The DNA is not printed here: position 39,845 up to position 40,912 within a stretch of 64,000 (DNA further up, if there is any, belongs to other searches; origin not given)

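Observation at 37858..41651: Duplicated lipoprotein pair upstream of two di-heme cytochrome-c peroxidases: a P-P-H-H MbnP/MbnH-like copper-related cluster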

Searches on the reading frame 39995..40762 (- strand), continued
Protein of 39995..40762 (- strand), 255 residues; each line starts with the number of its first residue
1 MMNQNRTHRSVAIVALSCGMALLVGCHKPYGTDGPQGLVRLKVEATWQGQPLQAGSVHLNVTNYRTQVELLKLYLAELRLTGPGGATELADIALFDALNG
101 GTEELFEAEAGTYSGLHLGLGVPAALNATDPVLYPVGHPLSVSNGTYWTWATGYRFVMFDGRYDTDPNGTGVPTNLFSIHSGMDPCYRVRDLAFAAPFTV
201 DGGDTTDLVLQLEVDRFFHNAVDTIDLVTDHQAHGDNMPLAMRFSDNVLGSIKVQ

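Call 41: find_encoding_contigs(protein=P0023, flank=10000, max_places=3)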
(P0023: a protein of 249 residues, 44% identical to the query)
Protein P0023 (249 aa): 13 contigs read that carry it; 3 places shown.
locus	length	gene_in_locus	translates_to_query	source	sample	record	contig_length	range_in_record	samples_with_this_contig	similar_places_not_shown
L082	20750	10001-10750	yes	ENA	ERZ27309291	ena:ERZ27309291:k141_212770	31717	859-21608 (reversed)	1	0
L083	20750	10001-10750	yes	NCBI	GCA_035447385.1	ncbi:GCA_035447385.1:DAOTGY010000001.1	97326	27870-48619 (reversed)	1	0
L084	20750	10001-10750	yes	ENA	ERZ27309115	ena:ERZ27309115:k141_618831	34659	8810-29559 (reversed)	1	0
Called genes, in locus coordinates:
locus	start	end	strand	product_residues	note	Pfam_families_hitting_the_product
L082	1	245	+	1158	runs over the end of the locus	PF07995:GSDH, PF18911:PKD_4, PF00801:PKD (weak), PF13385:Laminin_G_3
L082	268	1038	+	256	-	PF18962:Por_Secre_tail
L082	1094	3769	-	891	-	PF12705:PDDEXK_1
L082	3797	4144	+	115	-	-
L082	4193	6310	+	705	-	PF18911:PKD_4 (weak), PF00801:PKD, PF18911:PKD_4, PF13585:CHU_C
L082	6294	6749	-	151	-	PF00583:Acetyltransf_1, PF13673:Acetyltransf_10, PF13508:Acetyltransf_7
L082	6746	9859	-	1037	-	PF00580:UvrD-helicase, PF13245:AAA_19 (faint), PF13361:UvrD_C (weak), PF13538:UvrD_C_2 (faint), PF12705:PDDEXK_1 (weak)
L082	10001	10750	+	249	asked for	PF20243:MbnP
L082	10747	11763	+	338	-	PF00034:Cytochrom_C (faint), PF03150:CCP_MauG, PF21419:RoxA-like_Cyt-c (faint)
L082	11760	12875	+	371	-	PF03150:CCP_MauG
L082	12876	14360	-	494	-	PF01134:GIDA (faint), PF01266:DAO (weak), PF07992:Pyr_redox_2, PF12831:FAD_oxidored, PF13450:NAD_binding_8 (faint), PF13738:Pyr_redox_3 (faint), PF00070:Pyr_redox, PF02852:Pyr_redox_dim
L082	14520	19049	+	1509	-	PF00801:PKD, PF18911:PKD_4, PF18911:PKD_4, PF18911:PKD_4, PF18911:PKD_4, PF00801:PKD, PF18911:PKD_4, PF00801:PKD, +5 more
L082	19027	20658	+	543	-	PF07719:TPR_2 (faint), PF13176:TPR_7 (faint), PF13428:TPR_14 (faint), PF13432:TPR_16 (faint), PF14559:TPR_19 (faint), PF07676:PD40 (weak)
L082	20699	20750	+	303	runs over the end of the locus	?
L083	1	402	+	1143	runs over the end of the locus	PF07995:GSDH, PF00801:PKD (weak), PF18911:PKD_4, PF22352:K319L-like_PKD (faint), PF13385:Laminin_G_3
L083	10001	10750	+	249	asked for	PF20243:MbnP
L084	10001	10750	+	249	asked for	PF20243:MbnP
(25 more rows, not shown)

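Call 58: search_protein_families(library=pfam, proteins=[L079:9789-11597:-, L079:11461-14625:-, L079:3725-5893:+, L079:5894-6625:-, L079:3194-3724:+, L079:2289-3197:+, L080:5593-6123:+, L065:6287-6967:+, L073:4626-6050:+, L073:10408-12876:-], max_evalue=0.0001)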
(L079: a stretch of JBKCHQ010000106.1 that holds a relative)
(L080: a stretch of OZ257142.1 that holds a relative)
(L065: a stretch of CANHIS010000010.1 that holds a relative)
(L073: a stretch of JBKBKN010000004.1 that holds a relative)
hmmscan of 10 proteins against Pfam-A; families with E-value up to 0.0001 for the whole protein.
L079:9789-11597:- (602 aa): 0 families

L079:11461-14625:- (1054 aa): 13 families
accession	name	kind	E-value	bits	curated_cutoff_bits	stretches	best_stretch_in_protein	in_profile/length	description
PF13174.12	TPR_6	-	4.2e-38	127.8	26.3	0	677-707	2-32/33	Tetratricopeptide repeat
PF13432.12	TPR_16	-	3.9e-37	126.7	32.7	0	307-365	2-58/65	Tetratricopeptide repeat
PF07719.23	TPR_2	-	4.2e-28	95.5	27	0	306-328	5-27/34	Tetratricopeptide repeat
PF00515.34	TPR_1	-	6.2e-23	80.1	27.8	0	306-328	5-27/34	Tetratricopeptide repeat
PF13424.12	TPR_12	-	7e-19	68.2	30.1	0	528-596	4-75/77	Tetratricopeptide repeat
PF14559.12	TPR_19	-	1.4e-18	67.4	25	0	626-672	16-59/68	Tetratricopeptide repeat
PF13428.12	TPR_14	-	6e-18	64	23.5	0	639-671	2-34/44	Tetratricopeptide repeat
PF13181.12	TPR_8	-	1.3e-17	62.8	25.7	0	306-329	5-28/34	Tetratricopeptide repeat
PF09976.15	TPR_21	-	3.6e-16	59.9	25.5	2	944-1022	50-127/193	Tetratricopeptide repeat-like domain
PF12895.13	ANAPC3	-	5.7e-12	46.2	27.2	0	297-357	18-76/82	Anaphase-promoting complex, cyclosome, subunit 3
PF25064.1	ARM_TT21_5th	-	1.2e-06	29.3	27.8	0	105-201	19-111/117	TT21 fifth ARM repeats domain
PF13176.12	TPR_7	-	7.8e-06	26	27.9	0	272-300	5-33/36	Tetratricopeptide repeat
PF13431.12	TPR_17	-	7.4e-05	23.2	24.4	0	110-144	2-33/34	Tetratricopeptide repeat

L079:3725-5893:+ (722 aa): 3 families
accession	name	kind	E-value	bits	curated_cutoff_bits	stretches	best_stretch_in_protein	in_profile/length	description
PF13517.12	FG-GAP_3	-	8.5e-21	74.8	26.9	2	61-123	1-60/61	FG-GAP-like repeat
PF01839.29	FG-GAP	-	4.9e-11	42.7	22.1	0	370-391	3-24/37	FG-GAP repeat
PF18962.6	Por_Secre_tail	-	5.7e-09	36.6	27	1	649-711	1-67/75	Secretion system C-terminal sorting domain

L079:5894-6625:- (243 aa): 2 families
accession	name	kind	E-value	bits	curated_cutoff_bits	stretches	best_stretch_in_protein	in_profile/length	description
PF01709.26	Transcrip_reg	-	3.1e-47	160.7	27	1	88-242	2-160/160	TACO1/YebC second and third domain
PF20772.2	TACO1_YebC_N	-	1.9e-25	89.6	36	1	13-81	3-72/73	TACO1/YebC protein N-terminal domain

L079:3194-3724:+ (176 aa): 1 family
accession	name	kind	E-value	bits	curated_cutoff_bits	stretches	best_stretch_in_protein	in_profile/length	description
PF00156.33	Pribosyltran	-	2.3e-09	37.2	26.3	1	51-148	28-120/158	Phosphoribosyl transferase domain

L079:2289-3197:+ (302 aa): 1 family
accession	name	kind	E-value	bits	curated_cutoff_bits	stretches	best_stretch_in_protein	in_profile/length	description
PF12836.13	HHH_3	-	2.6e-29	101.5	27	2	239-299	4-64/65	Helix-hairpin-helix motif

L080:5593-6123:+ (176 aa): 1 family
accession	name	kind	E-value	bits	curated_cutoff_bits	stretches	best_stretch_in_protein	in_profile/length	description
PF06127.16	Mpo1-like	-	4.2e-20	72.1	24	1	24-171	2-94/95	2-hydroxy-palmitic acid dioxygenase Mpo1-like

L065:6287-6967:+ (226 aa): 1 family
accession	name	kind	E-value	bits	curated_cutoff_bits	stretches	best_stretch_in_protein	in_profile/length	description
PF06127.16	Mpo1-like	-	7.7e-20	71.3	24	1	73-221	1-94/95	2-hydroxy-palmitic acid dioxygenase Mpo1-like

L073:4626-6050:+ (474 aa): 1 family
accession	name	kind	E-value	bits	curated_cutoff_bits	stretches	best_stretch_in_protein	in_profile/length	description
PF00171.27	Aldedh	-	5.7e-94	315.7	23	1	18-443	30-461/461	Aldehyde dehydrogenase family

L073:10408-12876:- (822 aa): 4 families
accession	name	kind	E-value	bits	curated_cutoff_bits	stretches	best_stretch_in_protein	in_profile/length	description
PF13620.12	CarboxypepD_reg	-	9e-17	61.6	32.3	2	388-461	3-79/82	Carboxypeptidase regulatory-like domain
PF13715.12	CarbopepD_reg_2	-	1e-10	41.9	32.2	1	388-444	2-58/88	CarboxypepD_reg-like domain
PF08309.17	LVIVD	-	8.4e-09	35.1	20.2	0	230-247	23-40/42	LVIVD repeat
PF18962.6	Por_Secre_tail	-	6.7e-07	29.9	27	1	743-817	1-73/75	Secretion system C-terminal sorting domain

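Call 70: search_protein_families(library=ncbifam, proteins=[L059:6201-6974:+, L076:7653-8882:+, L079:7645-8703:+, L079:8704-9792:+], max_evalue=0.00001)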
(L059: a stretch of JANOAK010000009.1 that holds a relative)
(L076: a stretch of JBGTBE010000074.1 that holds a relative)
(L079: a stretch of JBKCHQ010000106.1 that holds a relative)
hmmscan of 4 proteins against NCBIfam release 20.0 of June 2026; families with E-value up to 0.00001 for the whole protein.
L059:6201-6974:+ (257 aa): 1 family
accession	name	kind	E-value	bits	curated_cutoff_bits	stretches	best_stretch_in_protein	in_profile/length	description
TIGR04052.2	MbnP_like_WxW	equivalog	3.2e-13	49.7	140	1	122-190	99-161/257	MbnP family copper-binding protein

L076:7653-8882:+ (409 aa): 4 families
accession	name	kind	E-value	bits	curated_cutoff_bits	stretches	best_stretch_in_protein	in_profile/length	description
TIGR04039.1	MXAN_0977_Heme2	hypoth_equivalog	1.8e-80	270.6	362.85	1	94-408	1-335/336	MbnH family di-heme enzyme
TIGR03791.1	TTQ_mauG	equivalog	3.5e-53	180.7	443.85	1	100-396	1-280/291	tryptophan tryptophylquinone biosynthesis enzyme MauG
TIGR03981.2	SAM_quin_mod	hypoth_equivalog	5.6e-20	71.6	340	2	223-356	231-358/411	His-Xaa-Ser system-associated MauG-like protein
NF052341.1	hydrazine_gamma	equivalog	1.4e-06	27.5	625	0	325-394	280-339/339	hydrazine synthase subunit gamma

L079:7645-8703:+ (352 aa): 5 families
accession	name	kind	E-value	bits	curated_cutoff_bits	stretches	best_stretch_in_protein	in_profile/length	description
TIGR04039.1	MXAN_0977_Heme2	hypoth_equivalog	1.5e-74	251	362.85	1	61-350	5-333/336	MbnH family di-heme enzyme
TIGR03791.1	TTQ_mauG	equivalog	2.7e-52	177.8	443.85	1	64-341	2-281/291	tryptophan tryptophylquinone biosynthesis enzyme MauG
TIGR03981.2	SAM_quin_mod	hypoth_equivalog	1.2e-32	113.3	340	1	165-303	209-357/411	His-Xaa-Ser system-associated MauG-like protein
NF052341.1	hydrazine_gamma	equivalog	5e-09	35.6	625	0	274-338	281-339/339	hydrazine synthase subunit gamma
NF040606.1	CytoC_perox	subfamily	2.7e-06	26.9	150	0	61-302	291-454/524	di-heme-cytochrome C peroxidase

L079:8704-9792:+ (362 aa): 4 families
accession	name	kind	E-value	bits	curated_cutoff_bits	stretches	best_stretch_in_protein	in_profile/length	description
TIGR04039.1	MXAN_0977_Heme2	hypoth_equivalog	6.3e-85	285.2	362.85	1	59-362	2-336/336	MbnH family di-heme enzyme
TIGR03791.1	TTQ_mauG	equivalog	8.3e-55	186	443.85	1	65-349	2-280/291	tryptophan tryptophylquinone biosynthesis enzyme MauG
TIGR03981.2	SAM_quin_mod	hypoth_equivalog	5.5e-26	91.4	340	1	177-309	219-358/411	His-Xaa-Ser system-associated MauG-like protein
NF052341.1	hydrazine_gamma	equivalog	9.6e-06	24.8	625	0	278-346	280-338/339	hydrazine synthase subunit gamma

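Call 71: search_protein_representatives(alignment_id=A1)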
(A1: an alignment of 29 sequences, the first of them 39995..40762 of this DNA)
Query: 29 sequences, 248 profile positions. Proteins with E-value up to 0.001 (for the whole library): 5669; up to 1e-10: 3116; up to 1e-30: 586. The best 150 are listed.
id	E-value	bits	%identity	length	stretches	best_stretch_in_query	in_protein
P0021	3.4e-99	347.6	-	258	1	4-248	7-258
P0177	1.9e-94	332.0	-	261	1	5-248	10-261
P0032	1.1e-90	319.7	-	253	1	1-248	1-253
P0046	2.0e-90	318.9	-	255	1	2-248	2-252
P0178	1.4e-78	280.1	-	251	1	1-246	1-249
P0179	3.4e-78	278.8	-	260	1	6-248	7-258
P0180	8.1e-78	277.6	-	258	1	6-247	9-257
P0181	1.1e-77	277.2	-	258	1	5-248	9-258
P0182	1.1e-75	270.6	-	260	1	2-247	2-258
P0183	1.9e-75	269.9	-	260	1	5-244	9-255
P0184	5.1e-74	265.2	-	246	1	10-247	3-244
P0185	5.0e-72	258.6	-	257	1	9-248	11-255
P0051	6.3e-72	258.3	-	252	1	1-247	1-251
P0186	1.6e-71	257.0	-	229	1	24-247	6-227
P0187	1.1e-70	254.2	-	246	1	1-247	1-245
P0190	2.6e-67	243.2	-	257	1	1-246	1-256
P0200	2.9e-59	216.8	-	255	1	1-248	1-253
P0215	2.8e-54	200.5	-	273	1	4-228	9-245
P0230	4.2e-51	190.1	-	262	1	2-248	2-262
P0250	8.8e-49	182.5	-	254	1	5-245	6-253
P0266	1.6e-47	178.3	-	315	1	7-245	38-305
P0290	5.0e-46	173.5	-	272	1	7-247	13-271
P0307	3.2e-45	170.8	-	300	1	7-245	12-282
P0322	4.3e-44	167.1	-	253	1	6-247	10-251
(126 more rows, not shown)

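Call 72: list_cluster_members(proteins=[P0178, P0190, P0200, P0215, P0230, P0250, P0266, P0290, P0307, P0322])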
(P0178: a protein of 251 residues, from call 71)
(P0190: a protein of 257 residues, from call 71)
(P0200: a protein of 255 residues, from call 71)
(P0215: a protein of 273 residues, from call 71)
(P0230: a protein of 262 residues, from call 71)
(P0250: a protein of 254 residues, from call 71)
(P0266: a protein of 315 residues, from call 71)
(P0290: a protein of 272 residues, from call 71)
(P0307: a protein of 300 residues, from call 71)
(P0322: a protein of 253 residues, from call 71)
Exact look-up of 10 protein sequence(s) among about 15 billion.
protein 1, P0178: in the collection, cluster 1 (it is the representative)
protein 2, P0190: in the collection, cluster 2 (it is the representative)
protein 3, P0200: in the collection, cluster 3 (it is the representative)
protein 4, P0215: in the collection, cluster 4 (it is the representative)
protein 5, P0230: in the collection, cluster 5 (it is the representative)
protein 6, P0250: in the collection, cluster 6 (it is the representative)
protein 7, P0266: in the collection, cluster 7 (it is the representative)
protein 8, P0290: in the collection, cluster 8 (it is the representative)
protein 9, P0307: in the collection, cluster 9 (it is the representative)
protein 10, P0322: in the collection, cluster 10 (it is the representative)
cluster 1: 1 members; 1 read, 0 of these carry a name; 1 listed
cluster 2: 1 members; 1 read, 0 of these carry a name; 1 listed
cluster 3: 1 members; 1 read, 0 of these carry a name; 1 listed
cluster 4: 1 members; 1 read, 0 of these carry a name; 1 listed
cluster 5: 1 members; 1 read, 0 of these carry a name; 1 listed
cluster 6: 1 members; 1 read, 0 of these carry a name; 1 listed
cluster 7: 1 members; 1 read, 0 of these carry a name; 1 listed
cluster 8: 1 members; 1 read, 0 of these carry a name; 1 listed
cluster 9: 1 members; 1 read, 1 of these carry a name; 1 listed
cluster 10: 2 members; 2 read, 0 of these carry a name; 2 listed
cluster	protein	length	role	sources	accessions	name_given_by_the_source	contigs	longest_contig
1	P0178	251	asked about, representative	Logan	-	-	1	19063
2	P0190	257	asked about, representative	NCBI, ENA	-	-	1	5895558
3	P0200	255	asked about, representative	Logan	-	-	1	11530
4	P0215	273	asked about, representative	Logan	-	-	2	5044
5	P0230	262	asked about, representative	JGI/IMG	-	-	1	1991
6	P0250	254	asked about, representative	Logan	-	-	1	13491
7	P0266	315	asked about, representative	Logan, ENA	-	-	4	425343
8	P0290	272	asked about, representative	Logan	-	-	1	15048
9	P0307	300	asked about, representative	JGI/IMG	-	hypothetical protein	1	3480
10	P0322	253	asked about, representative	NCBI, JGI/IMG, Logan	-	-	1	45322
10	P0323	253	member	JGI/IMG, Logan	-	-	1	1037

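Call 73: find_encoding_contigs(protein=P0190, flank=8000, max_places=2)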
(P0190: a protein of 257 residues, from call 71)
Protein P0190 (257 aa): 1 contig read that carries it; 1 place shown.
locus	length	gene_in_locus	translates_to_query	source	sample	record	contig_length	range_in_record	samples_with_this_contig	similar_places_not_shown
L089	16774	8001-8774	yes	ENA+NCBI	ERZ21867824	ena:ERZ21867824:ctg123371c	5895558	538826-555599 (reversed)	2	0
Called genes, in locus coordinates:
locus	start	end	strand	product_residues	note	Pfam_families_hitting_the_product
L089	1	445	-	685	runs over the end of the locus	PF05649:Peptidase_M13_N, PF01431:Peptidase_M13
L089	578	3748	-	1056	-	PF00580:UvrD-helicase, PF13245:AAA_19 (weak), PF13361:UvrD_C, PF13538:UvrD_C_2 (faint), PF12705:PDDEXK_1 (weak)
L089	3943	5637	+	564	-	PF00082:Peptidase_S8, PF18962:Por_Secre_tail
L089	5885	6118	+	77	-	-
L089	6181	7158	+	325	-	-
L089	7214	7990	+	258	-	PF20243:MbnP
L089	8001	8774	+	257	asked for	PF20243:MbnP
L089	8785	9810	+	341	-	PF03150:CCP_MauG, PF00034:Cytochrom_C (faint), PF21419:RoxA-like_Cyt-c (faint)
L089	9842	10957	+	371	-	PF03150:CCP_MauG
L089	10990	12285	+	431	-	PF22599:SecDF_P1_head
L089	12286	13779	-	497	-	PF00890:FAD_binding_2 (faint), PF01134:GIDA (faint), PF07992:Pyr_redox_2, PF12831:FAD_oxidored, PF13738:Pyr_redox_3, PF13434:Lys_Orn_oxgnase (weak), PF00070:Pyr_redox, PF02852:Pyr_redox_dim, +4 more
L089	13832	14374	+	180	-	PF03692:CxxCxxCC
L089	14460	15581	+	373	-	-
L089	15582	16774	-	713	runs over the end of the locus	PF02897:Peptidase_S9_N, PF00326:Peptidase_S9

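Call 74: find_encoding_contigs(protein=P0266, flank=7000, max_places=1)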
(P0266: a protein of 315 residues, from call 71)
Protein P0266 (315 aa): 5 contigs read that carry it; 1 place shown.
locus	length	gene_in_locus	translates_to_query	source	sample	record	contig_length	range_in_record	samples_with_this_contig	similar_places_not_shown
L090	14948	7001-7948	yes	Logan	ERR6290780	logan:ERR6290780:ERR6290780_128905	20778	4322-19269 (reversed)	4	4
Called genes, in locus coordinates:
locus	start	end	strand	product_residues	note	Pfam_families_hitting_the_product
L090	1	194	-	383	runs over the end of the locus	-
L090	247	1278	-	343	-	-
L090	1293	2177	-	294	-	PF01613:Flavin_Reduct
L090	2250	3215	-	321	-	PF00560:LRR_1 (faint), PF12799:LRR_4 (faint)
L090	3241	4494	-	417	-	PF12704:MacB_PCD (weak), PF02687:FtsX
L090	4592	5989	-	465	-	PF00929:RNase_T, PF01541:GIY-YIG, PF27096:UvrC_M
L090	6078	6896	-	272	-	PF00535:Glycos_transf_2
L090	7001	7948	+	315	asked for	PF20243:MbnP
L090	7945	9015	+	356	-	PF03150:CCP_MauG, PF00034:Cytochrom_C (weak)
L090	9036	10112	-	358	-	PF07885:Ion_trans_2, PF02254:TrkA_N, PF02080:TrkA_C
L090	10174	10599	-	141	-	PF11325:DUF3127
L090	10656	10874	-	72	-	PF02609:Exonuc_VII_S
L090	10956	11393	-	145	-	-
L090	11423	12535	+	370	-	PF01565:FAD_binding_4, PF02873:MurB_C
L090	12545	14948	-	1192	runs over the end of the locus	PF02463:SMC_N, PF13175:AAA_15, PF13304:AAA_21 (weak), PF13476:AAA_23, PF19220:Rod_CreS (faint), PF06470:SMC_hinge, PF13304:AAA_21 (weak)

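Call 75: find_encoding_contigs(protein=P0322, flank=7000, max_places=1)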
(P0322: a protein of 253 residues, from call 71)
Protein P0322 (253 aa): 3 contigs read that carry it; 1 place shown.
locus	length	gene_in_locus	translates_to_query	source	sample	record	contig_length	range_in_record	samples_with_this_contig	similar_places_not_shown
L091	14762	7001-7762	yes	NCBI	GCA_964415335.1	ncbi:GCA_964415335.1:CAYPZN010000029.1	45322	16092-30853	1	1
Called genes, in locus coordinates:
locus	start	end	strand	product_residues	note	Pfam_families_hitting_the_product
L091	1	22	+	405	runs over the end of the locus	PF02129:Peptidase_S15 (faint), PF12146:Hydrolase_4, PF00561:Abhydrolase_1, PF12697:Abhydrolase_6, PF00326:Peptidase_S9 (weak), PF12740:PETase (faint), PF02566:OsmC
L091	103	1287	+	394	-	PF03781:FGE-sulfatase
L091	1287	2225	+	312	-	PF10017:Methyltransf_33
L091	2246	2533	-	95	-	-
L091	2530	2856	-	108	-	-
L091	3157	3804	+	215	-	PF00717:Peptidase_S24 (weak)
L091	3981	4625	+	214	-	-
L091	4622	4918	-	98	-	-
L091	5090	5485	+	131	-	-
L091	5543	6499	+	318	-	-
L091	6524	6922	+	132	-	PF15418:DUF4625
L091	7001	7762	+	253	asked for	PF20243:MbnP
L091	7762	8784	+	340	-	PF03150:CCP_MauG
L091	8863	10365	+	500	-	PF13506:Glyco_transf_21, PF00535:Glycos_transf_2, PF13641:Glyco_tranf_2_3, PF13632:Glyco_trans_2_3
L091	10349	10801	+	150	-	PF09912:DUF2141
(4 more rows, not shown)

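Call 90: find_encoding_contigs(protein=P0250, flank=5000, max_places=1)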
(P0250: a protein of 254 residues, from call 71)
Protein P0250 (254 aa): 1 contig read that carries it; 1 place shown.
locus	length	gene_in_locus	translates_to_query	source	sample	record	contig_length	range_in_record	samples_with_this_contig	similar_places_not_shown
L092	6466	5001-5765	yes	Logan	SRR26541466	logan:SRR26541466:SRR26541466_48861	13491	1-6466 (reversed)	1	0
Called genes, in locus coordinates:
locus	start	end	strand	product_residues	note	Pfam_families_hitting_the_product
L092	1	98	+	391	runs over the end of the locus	PF13387:Lnb_N, PF25221:5TMH_Lnb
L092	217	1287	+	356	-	PF03150:CCP_MauG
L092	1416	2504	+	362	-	PF03150:CCP_MauG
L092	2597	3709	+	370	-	PF03150:CCP_MauG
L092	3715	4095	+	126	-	-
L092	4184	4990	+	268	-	PF20243:MbnP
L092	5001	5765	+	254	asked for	PF20243:MbnP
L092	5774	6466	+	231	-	?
